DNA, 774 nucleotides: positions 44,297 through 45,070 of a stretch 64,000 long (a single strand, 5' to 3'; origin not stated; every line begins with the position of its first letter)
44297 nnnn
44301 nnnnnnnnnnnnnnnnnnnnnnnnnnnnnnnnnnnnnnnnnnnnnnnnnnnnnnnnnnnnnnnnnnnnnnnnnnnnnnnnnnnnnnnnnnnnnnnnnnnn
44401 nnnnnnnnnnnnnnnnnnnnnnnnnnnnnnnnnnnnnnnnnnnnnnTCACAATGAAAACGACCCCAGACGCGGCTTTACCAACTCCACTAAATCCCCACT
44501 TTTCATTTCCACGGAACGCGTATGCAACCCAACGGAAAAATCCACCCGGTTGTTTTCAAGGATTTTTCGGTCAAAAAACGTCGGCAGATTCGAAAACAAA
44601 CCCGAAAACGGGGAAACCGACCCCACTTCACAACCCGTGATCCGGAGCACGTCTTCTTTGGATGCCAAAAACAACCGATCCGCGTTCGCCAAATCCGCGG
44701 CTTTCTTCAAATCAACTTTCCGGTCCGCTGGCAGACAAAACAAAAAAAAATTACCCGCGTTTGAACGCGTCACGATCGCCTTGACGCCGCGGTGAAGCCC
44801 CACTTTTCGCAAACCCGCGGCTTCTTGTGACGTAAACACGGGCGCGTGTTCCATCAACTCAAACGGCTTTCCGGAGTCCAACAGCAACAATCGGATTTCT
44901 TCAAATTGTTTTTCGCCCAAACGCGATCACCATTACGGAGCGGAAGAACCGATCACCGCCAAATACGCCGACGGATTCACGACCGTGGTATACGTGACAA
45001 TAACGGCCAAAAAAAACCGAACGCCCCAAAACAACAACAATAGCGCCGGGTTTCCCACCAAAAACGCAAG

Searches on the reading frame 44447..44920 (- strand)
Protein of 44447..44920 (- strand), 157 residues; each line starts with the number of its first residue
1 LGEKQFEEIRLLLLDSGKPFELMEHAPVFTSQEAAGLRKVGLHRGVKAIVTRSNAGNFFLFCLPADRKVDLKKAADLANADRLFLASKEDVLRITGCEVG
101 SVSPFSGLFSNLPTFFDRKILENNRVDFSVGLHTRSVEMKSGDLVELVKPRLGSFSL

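Call 41: search_protein_families(library=pfam, proteins=[window:44447-44920:-], max_evalue=0.001)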
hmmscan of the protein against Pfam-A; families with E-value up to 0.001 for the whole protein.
window:44447-44920:- (157 aa): 1 family
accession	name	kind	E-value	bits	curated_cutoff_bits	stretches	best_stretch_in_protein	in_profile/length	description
PF04073.20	tRNA_edit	-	3.2e-26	92.3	25.5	1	25-146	1-122/123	Aminoacyl-tRNA editing domain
